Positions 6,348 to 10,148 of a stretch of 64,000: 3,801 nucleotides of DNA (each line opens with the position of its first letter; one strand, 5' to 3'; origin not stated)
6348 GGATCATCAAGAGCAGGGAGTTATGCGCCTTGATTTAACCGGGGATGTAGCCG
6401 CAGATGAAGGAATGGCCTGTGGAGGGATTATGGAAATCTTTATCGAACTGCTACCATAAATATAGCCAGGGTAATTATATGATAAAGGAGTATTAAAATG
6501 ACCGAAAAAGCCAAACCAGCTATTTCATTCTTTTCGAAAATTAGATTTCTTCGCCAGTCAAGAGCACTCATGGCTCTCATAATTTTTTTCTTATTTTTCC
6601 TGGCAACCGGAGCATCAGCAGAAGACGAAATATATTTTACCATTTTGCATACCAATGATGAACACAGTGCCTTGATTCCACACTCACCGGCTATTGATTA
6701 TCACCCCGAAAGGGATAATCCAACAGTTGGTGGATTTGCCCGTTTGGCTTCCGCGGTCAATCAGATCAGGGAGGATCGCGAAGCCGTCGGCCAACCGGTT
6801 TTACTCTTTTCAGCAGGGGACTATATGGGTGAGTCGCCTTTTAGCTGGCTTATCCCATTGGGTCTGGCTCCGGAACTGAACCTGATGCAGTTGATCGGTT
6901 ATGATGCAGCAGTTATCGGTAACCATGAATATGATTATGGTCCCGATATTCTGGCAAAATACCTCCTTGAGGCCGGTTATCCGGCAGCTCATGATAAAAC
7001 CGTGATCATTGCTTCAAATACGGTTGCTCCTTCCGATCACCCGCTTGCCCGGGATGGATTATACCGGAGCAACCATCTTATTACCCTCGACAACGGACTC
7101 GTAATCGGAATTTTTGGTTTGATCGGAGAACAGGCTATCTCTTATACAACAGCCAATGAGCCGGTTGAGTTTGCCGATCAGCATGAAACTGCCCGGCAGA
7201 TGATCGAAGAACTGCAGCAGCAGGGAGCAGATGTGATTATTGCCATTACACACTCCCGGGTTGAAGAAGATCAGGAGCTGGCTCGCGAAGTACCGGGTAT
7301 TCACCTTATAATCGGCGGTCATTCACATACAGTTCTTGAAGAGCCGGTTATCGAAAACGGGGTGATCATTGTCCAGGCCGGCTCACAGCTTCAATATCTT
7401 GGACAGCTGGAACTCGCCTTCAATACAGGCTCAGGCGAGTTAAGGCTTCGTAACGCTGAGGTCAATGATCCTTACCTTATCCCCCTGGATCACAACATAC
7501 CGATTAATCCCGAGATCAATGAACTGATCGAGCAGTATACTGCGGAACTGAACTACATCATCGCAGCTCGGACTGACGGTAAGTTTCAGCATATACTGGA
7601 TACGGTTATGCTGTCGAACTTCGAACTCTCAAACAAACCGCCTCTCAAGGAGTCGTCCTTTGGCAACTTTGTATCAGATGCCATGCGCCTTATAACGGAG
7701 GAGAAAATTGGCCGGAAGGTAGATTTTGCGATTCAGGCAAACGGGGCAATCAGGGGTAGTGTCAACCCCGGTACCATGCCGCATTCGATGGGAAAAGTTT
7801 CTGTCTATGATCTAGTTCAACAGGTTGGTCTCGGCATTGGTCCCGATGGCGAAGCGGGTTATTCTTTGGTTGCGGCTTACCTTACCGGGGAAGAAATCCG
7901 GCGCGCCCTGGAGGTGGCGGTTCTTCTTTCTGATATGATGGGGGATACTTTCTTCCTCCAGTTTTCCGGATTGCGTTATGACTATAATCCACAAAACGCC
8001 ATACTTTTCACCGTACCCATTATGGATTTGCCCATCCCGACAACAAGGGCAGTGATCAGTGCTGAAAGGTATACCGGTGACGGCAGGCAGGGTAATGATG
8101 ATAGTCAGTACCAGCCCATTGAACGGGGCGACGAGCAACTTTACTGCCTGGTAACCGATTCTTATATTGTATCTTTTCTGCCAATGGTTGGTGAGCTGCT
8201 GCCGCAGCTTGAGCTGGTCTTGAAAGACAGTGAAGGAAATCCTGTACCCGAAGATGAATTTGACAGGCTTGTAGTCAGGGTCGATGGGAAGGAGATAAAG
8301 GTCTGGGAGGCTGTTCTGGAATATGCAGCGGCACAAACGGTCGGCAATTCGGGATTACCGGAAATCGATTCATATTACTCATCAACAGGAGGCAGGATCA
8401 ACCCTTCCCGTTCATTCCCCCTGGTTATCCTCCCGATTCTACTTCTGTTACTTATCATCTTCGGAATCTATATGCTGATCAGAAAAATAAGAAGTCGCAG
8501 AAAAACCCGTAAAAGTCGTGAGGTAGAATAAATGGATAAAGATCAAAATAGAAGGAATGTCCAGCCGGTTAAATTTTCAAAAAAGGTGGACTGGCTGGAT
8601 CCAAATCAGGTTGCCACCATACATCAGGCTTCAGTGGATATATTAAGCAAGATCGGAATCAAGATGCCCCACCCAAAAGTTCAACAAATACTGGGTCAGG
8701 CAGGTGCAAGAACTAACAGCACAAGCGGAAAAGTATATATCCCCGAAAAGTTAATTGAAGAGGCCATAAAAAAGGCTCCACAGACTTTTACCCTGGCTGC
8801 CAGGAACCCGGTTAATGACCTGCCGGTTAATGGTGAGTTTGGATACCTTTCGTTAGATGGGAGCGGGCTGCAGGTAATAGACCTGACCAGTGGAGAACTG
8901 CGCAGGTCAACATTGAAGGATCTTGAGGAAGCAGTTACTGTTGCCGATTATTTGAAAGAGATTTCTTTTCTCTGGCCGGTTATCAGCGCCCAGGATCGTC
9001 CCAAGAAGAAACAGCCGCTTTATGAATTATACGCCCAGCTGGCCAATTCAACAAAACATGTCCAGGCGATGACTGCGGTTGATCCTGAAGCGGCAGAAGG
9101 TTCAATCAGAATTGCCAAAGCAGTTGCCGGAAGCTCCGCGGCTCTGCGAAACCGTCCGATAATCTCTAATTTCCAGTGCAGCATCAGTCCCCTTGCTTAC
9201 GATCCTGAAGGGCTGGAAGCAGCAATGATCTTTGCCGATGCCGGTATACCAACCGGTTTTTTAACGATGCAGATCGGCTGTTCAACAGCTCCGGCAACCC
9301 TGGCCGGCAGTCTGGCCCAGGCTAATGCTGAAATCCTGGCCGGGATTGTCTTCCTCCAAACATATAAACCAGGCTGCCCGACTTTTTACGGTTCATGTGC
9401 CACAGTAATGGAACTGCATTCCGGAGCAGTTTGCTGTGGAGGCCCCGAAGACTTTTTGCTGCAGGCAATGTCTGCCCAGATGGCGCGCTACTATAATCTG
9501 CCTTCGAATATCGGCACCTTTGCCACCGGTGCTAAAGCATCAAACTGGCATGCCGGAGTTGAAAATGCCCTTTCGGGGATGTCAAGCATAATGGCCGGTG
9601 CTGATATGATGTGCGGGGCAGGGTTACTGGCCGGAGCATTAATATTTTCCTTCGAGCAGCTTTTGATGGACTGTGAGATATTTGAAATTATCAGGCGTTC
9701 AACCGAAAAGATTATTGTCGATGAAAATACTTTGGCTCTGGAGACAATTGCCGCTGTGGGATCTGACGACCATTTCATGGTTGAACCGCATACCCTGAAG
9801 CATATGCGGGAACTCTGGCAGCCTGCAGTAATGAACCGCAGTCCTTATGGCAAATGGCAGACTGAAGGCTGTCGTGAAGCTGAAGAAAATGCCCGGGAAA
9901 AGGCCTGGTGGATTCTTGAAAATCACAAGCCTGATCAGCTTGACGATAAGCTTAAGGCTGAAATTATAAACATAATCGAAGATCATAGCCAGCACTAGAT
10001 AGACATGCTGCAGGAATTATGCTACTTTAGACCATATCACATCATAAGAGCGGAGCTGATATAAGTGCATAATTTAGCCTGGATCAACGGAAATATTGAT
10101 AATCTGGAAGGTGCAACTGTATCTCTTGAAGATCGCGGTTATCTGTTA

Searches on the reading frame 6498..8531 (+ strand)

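Call 28: search_protein_families(library=pfam, proteins=[window:6498-8531:+], max_evalue=0.00001)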
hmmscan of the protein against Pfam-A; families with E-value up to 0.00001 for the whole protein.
window:6498-8531:+ (677 aa): 2 families
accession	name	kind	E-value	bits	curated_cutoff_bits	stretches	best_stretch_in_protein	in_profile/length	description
PF02872.23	5_nucleotid_C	-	1.9e-14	54.5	23.6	1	381-516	17-117/158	5'-nucleotidase, C-terminal domain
PF00149.33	Metallophos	-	2.5e-12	48.1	21.5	1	48-278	2-190/191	Calcineurin-like phosphoesterase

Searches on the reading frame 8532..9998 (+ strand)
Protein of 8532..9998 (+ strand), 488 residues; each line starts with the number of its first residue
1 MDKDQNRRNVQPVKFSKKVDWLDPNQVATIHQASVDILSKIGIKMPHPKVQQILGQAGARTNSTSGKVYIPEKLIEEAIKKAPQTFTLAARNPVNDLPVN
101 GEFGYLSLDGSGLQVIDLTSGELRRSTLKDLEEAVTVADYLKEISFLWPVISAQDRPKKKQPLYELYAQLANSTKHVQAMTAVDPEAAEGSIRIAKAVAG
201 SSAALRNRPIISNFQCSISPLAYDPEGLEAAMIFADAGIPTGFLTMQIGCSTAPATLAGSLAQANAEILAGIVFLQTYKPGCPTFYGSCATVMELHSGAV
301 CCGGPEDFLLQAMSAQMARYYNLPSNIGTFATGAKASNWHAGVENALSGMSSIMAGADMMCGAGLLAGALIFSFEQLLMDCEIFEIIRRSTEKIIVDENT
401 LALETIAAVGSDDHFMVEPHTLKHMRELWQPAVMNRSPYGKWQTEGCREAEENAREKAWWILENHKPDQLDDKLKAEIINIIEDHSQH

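Call 28: search_protein_families(library=pfam, proteins=[window:8532-9998:+], max_evalue=0.00001)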
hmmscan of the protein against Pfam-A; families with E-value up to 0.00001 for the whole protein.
window:8532-9998:+ (488 aa): 1 family
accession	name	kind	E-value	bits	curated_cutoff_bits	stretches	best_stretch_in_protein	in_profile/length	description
PF06253.16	MTTB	-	6.3e-101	338.3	25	1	13-483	25-493/500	Trimethylamine methyltransferase (MTTB)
